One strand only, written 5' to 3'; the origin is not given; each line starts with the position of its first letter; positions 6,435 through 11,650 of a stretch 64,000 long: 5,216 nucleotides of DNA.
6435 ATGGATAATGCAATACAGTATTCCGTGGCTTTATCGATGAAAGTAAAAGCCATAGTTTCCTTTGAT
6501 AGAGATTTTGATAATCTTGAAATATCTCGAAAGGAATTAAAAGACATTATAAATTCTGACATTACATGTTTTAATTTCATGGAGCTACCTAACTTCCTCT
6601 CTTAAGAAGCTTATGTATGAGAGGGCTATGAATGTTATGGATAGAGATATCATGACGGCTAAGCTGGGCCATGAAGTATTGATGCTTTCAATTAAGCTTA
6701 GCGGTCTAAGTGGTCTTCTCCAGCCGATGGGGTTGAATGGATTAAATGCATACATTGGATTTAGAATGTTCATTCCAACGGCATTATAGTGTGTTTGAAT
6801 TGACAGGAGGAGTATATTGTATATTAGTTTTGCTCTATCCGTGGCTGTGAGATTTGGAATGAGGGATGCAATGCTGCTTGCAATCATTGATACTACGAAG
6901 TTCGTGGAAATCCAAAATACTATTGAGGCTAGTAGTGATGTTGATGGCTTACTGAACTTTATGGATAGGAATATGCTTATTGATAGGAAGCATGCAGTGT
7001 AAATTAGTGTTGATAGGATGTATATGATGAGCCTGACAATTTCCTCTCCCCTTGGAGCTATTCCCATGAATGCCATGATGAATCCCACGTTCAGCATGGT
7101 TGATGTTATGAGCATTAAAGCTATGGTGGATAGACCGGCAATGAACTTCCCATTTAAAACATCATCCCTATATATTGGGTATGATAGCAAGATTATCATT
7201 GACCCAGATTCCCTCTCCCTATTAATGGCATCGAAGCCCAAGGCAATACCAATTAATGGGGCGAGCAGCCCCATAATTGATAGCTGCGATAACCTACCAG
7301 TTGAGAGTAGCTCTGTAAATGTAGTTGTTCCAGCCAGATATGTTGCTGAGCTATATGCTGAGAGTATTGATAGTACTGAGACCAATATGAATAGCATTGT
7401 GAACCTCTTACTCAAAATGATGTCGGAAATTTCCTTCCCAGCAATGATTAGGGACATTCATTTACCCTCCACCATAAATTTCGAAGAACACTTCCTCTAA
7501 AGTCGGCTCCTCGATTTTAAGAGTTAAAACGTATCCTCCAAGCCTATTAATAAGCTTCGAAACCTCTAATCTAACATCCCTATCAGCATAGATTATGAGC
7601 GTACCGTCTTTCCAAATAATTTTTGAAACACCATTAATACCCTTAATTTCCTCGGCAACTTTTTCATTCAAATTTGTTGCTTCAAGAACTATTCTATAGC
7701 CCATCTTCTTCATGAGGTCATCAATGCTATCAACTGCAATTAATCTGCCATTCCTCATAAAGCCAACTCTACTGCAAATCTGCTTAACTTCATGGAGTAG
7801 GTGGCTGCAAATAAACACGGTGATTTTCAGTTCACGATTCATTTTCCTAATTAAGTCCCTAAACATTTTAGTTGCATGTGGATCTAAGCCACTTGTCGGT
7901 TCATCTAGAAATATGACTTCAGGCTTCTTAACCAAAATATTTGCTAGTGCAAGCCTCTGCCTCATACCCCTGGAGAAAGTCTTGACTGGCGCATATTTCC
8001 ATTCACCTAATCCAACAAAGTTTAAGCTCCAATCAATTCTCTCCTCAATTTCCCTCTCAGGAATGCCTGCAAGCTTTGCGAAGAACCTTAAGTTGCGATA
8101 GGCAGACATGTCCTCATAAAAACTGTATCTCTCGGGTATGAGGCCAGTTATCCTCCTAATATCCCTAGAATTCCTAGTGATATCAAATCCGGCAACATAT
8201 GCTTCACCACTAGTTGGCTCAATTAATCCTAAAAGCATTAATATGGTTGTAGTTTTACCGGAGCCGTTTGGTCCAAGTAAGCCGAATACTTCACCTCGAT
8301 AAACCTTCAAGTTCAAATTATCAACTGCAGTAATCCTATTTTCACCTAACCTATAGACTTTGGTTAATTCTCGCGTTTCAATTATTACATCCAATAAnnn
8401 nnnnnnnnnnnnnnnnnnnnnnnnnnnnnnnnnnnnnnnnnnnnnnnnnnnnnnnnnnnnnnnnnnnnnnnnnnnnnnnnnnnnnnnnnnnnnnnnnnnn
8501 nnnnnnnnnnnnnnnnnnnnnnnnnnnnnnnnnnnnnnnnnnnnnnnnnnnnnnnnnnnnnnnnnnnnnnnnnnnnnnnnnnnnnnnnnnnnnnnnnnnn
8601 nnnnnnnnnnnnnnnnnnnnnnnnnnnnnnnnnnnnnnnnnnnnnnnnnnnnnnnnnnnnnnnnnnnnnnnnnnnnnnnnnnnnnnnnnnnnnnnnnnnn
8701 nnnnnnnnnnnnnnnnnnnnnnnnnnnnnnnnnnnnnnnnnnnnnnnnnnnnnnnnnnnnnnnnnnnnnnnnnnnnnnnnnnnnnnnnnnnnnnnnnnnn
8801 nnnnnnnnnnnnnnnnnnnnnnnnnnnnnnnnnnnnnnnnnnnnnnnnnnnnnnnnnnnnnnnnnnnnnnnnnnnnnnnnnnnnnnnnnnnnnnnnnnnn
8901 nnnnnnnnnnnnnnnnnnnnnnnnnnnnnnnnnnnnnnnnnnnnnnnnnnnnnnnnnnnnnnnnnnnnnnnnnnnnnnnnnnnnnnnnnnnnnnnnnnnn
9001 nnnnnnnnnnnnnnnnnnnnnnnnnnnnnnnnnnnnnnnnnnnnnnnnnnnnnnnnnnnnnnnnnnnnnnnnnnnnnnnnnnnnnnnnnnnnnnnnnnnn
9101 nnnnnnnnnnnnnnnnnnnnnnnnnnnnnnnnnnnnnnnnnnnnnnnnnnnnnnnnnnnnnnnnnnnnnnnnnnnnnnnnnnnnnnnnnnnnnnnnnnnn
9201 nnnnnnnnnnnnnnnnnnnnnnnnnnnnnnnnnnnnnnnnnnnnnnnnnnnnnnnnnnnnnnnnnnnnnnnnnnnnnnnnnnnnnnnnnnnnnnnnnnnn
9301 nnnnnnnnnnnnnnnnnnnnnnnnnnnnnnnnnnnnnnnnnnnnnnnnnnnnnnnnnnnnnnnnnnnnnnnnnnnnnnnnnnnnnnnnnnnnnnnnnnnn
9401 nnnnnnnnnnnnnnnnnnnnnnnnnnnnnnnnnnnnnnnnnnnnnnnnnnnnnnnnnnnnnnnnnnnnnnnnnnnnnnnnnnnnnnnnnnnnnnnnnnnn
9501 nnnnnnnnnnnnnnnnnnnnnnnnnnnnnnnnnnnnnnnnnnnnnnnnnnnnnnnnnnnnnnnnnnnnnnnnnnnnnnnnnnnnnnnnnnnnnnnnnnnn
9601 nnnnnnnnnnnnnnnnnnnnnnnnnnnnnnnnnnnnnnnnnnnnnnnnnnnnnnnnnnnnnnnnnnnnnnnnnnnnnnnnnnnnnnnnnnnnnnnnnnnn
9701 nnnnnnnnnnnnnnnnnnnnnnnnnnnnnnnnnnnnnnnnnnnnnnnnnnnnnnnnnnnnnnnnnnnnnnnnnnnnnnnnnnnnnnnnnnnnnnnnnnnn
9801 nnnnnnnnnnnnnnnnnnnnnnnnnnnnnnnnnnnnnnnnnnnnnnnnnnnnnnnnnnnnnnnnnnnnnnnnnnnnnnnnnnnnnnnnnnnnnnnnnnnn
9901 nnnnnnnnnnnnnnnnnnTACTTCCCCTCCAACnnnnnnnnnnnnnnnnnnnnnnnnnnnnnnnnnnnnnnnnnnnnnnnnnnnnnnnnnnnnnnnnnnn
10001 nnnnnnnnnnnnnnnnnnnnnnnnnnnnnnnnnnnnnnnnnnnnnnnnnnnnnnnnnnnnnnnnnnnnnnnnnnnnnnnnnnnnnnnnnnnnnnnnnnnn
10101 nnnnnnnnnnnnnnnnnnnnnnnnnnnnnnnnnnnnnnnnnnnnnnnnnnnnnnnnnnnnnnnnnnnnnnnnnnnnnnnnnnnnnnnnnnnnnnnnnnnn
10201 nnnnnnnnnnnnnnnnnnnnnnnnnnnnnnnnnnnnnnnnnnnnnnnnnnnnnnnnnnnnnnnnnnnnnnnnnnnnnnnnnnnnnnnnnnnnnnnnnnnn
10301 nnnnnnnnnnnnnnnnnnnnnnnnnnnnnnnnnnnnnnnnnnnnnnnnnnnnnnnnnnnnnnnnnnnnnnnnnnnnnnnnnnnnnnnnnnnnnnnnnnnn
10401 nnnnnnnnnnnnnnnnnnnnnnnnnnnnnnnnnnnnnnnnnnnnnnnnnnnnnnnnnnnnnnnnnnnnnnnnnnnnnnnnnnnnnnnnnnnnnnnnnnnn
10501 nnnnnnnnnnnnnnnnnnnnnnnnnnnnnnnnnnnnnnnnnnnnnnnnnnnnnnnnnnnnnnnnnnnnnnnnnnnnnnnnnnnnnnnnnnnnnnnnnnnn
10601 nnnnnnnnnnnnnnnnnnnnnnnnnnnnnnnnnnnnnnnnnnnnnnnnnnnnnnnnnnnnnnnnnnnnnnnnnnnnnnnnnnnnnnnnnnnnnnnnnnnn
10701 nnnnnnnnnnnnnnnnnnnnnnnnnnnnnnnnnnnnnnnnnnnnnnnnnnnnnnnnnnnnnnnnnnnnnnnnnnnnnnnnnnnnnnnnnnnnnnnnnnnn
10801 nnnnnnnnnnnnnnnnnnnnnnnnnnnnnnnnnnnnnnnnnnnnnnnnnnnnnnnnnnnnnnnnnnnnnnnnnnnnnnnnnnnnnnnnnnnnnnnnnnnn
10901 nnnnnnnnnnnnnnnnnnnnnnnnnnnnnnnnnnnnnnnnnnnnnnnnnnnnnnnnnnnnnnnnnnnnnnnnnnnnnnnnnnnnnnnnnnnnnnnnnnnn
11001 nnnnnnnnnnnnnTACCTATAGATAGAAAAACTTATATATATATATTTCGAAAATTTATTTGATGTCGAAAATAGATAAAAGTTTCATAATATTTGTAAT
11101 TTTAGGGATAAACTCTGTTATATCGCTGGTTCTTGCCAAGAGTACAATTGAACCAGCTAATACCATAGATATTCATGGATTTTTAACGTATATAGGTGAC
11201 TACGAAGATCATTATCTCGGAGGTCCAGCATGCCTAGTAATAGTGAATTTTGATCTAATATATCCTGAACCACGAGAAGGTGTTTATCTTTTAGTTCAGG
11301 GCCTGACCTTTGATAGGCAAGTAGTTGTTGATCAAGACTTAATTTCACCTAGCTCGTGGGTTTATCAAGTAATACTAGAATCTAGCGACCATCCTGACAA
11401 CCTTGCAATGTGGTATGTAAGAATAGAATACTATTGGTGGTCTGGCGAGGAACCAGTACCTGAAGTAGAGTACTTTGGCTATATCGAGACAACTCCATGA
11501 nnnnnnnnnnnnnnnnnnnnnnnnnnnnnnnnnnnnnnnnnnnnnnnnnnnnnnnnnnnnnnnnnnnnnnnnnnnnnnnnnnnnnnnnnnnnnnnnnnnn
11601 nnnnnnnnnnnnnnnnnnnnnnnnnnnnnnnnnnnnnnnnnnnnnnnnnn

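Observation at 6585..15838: Nine-kb cell-envelope locus: inverted pair of 359-aa paralogs bracketing secreted/anchored proteins, linked to an ABC-2 exporter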

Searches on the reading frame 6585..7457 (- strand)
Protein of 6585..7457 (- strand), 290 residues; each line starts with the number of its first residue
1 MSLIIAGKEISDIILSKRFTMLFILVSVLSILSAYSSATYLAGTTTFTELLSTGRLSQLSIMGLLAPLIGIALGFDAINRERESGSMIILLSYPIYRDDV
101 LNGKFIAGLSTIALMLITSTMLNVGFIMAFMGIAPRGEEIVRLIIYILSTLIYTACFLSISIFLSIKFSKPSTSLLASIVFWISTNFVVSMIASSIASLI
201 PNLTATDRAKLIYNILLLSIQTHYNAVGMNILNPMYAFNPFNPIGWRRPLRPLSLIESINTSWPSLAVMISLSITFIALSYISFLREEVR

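Call 4: search_protein_families(library=pfam, proteins=[window:6585-7457:-], max_evalue=0.1)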
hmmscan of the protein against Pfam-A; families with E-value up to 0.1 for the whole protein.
window:6585-7457:- (290 aa): 3 families
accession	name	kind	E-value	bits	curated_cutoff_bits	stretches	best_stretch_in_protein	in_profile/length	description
PF12679.13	ABC2_membrane_2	-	3.3e-36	125.4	27.2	1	4-288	2-282/283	ABC-2 family transporter protein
PF12730.13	ABC2_membrane_4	-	8.9e-08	32.8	27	1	18-183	13-177/179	ABC-2 family transporter protein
PF13346.12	ABC2_membrane_5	-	5.1e-06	26.6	25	1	60-217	37-185/205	ABC-2 family transporter protein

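Call 6: search_protein_families(library=ncbifam, proteins=[window:6585-7457:-], max_evalue=0.1)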
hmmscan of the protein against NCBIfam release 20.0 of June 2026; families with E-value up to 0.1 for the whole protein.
window:6585-7457:- (290 aa): 1 family
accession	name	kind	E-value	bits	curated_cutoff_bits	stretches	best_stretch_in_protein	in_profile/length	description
TIGR03518.1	ABC_perm_GldF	equivalog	3.4e-05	24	288.5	1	72-232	67-214/240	gliding motility-associated ABC transporter permease subunit GldF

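Call 15: search_protein_families(library=padloc, proteins=[window:6585-7457:-], max_evalue=0.01)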
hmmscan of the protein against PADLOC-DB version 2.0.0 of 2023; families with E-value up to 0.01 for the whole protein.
window:6585-7457:- (290 aa): 0 families

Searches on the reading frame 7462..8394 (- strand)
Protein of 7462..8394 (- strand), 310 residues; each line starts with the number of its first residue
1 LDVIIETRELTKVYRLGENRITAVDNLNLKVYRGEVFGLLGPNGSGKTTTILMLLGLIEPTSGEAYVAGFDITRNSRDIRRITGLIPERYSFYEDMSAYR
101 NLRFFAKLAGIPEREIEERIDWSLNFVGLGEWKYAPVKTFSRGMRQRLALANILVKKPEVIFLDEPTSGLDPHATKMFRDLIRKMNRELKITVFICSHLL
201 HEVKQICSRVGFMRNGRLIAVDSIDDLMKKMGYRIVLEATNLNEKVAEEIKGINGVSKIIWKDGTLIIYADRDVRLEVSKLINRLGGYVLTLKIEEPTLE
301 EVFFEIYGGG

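Call 4: search_protein_families(library=pfam, proteins=[window:7462-8394:-], max_evalue=0.1)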
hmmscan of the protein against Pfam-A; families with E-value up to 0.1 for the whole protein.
window:7462-8394:- (310 aa): 8 families
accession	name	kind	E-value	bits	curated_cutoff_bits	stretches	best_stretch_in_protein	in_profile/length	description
PF00005.33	ABC_tran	-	1.1e-30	107.4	25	1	25-168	2-137/137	ABC transporter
PF13304.12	AAA_21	-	8.5e-12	46.2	27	2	123-199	221-299/304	AAA domain, putative AbiEii toxin, Type IV TA system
PF13732.12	DrrA1-3_C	-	5.5e-05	24.2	27.4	1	226-306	5-80/81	ATP-binding protein DrrA1-3-like, C-terminal domain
PF02463.25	SMC_N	-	0.007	16.2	40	0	140-199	137-200/220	RecF/RecN/SMC N terminal domain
PF13175.12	AAA_15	-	0.018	15.1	32.1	0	112-198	286-369/374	AAA ATPase domain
PF00448.28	SRP54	-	0.043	13.9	22.7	1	38-74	5-41/196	SRP54-type protein, GTPase domain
PF13401.12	AAA_22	-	0.044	14.5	27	0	39-81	10-33/130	AAA domain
PF13166.12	AAA_13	-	0.084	12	36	0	155-207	524-578/713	AAA domain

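Call 6: search_protein_families(library=ncbifam, proteins=[window:7462-8394:-], max_evalue=0.1)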
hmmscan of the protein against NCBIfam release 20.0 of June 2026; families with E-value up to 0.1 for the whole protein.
window:7462-8394:- (310 aa): 196 families (the best 25 are shown)
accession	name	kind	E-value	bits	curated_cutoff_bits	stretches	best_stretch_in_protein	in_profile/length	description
TIGR01188.1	drrA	subfamily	2.7e-81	273.2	312.45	1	20-308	5-302/302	daunorubicin resistance ABC transporter, ATP-binding protein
NF033858.1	ABC2_perm_RbbA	equivalog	1.5e-58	198.5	1050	1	3-235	265-492/909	ribosome-associated ATPase/putative transporter RbbA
TIGR03522.1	GldA_ABC_ATP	equivalog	3e-58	197.7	402.6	1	5-306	3-300/301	gliding motility-associated ABC transporter ATP-binding subunit GldA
TIGR03740.1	galliderm_ABC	subfamily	1.4e-50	172.1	309.75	1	6-225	2-209/223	lantibiotic protection ABC transporter ATP-binding subunit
NF010060.0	PRK13537.1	equivalog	2.3e-46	158.1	521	1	4-271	15-276/314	nodulation factor ABC transporter ATP-binding protein NodI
NF040933.2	ABC_arch_GlcV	equivalog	1.3e-43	149.2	450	1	5-231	3-233/357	glucose ABC transporter ATP-binding protein GlcV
TIGR03864.1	PQQ_ABC_ATP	hypoth_equivalog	9e-43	146.4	302.25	1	21-233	14-225/236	ABC transporter, ATP-binding subunit, PQQ-dependent alcohol dehydrogenase system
NF010059.0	PRK13536.1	equivalog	1.8e-42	145.3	549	1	3-306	42-335/342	nodulation factor ABC transporter ATP-binding protein NodI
TIGR04521.1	ECF_ATPase_2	equivalog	4.8e-42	144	330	1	5-231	1-236/279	energy-coupling factor transporter ATPase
TIGR02314.1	ABC_MetN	equivalog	2.3e-41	141.9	499.7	1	5-229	2-230/343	methionine ABC transporter ATP-binding protein MetN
TIGR01288.1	nodI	equivalog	2.2e-40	138.6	424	1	8-307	8-297/303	nodulation factor ABC transporter ATP-binding protein NodI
TIGR01257.1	rim_protein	equivalog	3.6e-40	136.9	4012.85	1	4-235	1937-2165/2272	rim ABC transporter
NF008513.0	PRK11432.1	equivalog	2.4e-39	135.2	496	1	5-231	7-228/351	ferric ABC transporter ATP-binding protein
NF040840.2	tungstate_WtpC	equivalog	6.4e-39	134.2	440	1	24-236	16-227/347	tungstate ABC transporter ATP-binding protein WtpC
TIGR01186.1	proV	subfamily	1e-38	133.4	326.6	1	22-230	7-220/363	betaine/proline/choline family ABC transporter ATP-binding protein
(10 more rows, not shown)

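Call 15: search_protein_families(library=padloc, proteins=[window:7462-8394:-], max_evalue=0.01)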
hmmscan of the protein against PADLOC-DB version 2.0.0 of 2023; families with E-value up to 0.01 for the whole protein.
window:7462-8394:- (310 aa): 19 families
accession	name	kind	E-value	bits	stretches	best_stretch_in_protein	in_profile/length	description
PDLC04135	mad3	-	2.2e-27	94.6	2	109-227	236-353/374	mads_3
PDLC04140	mad8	-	7.3e-11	40.1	1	23-239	16-253/314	mads_8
PDLC02980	AriA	-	1.9e-10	39.2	1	138-198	236-298/304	-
PDLC04175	HEC-01A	-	2.8e-08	31.2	1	124-194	233-305/363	-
PDLC04214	HEC-02A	-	4e-08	30.9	1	150-207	230-286/338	-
PDLC04174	HEC-01A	-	1.3e-06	25.9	1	108-197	117-208/264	-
PDLC02335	AbiLi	-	1.2e-05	22.5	1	117-190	172-227/326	AbiLi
PDLC04164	AriA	-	3.4e-05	21.6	0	136-193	168-228/253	-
PDLC04148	HEC-03B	-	4.9e-05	20.5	0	26-57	15-44/458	-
PDLC04608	PDC-M38A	-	8.4e-05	20.4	1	134-203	246-316/367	-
PDLC02914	ATPase-Toprim_I-B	-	0.00022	18.6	0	152-204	197-249/443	-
PDLC02979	AriA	-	0.00049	18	0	110-198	283-368/373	-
PDLC04213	HEC-02A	-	0.00066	17.3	0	150-198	224-271/337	-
PDLC04177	HEC-01A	-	0.00091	16.3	0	135-199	272-338/393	-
PDLC04176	HEC-01A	-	0.0021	15.5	0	151-198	268-316/371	-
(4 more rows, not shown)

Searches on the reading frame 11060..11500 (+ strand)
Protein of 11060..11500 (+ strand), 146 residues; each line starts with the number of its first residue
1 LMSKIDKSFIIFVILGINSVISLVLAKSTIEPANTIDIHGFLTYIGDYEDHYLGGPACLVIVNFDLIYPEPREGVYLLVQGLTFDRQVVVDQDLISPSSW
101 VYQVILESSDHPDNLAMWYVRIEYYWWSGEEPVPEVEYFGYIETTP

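Call 4: search_protein_families(library=pfam, proteins=[window:11060-11500:+], max_evalue=0.1)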
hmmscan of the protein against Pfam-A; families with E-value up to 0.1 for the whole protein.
window:11060-11500:+ (146 aa): 0 families

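Call 6: search_protein_families(library=ncbifam, proteins=[window:11060-11500:+], max_evalue=0.1)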
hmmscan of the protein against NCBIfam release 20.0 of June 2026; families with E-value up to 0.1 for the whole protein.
window:11060-11500:+ (146 aa): 0 families

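Call 15: search_protein_families(library=padloc, proteins=[window:11060-11500:+], max_evalue=0.01)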
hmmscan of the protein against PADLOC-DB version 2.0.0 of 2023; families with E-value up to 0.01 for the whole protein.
window:11060-11500:+ (146 aa): 0 families

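Call 59: find_homologous_proteins(query=A5, max_evalue=0.001)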
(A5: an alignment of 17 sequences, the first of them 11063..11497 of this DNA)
Query A5 (17 sequences) (145 aa, profile of the alignment): 5 proteins with E <= 0.001 among 1723 candidates.
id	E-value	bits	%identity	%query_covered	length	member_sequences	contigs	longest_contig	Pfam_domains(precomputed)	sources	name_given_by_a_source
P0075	1.1e-35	141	33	17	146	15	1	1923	-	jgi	jgi:hypothetical protein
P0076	6.2e-34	135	27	26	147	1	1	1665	-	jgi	jgi:hypothetical protein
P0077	1.5e-29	121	45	8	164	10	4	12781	-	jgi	jgi:hypothetical protein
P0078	4.1e-28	116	100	100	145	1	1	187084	-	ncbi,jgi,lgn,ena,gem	-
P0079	3.8e-22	97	18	85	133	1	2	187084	-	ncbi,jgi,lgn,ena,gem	-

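Call 67: predict_structure(alignment_id=A6)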
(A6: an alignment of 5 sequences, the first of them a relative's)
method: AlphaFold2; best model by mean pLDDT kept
length: 145 residues; sequences in the alignment: 5
mean_pLDDT: 46.6   pTM: 0.30
mean pLDDT of the five models: 46.6, 45.1, 43.8, 42.5, 36.9
residues with pLDDT >= 90: 0; 70-90: 11; 50-70: 32; < 50: 102
segments of 3 or more residues with pLDDT < 50: 21-35, 44-102, 106-120, 122-128, 143-145
pLDDT, mean of each block of 10 residues (from residue 1): 66 69 40 48 45 36 36 35 42 43 47 43 48 53 49
secondary structure, 60 per line:
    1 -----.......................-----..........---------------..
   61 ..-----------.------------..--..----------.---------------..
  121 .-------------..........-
elements in order: H6-28 E34-43 E59-62 E119-121 E135-144

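Call 83: search_solved_structures(query=A5, max_evalue=10)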
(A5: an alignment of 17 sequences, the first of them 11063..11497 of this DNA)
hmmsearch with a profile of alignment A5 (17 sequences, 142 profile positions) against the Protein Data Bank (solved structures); distinct sequences matched with E-value up to 10: 1.
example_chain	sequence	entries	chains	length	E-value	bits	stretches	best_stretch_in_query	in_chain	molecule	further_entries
8qby_N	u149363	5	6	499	0.36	14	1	63-137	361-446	NADH-quinone oxidoreductase subunit N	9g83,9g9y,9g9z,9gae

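Call 84: search_protein_families(library=pfam, alignment_id=A5, max_evalue=1)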
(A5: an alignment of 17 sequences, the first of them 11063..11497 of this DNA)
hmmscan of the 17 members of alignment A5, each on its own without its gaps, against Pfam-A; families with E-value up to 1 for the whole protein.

A. member 1, window:11063-11497:+ (145 aa): 0 families

B. families by the number of members that match (of 17 scanned): 1 family
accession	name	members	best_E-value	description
PF23064.1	CUB_M02D8_5_5th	1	0.051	M02D8_5-like, fifth CUB domain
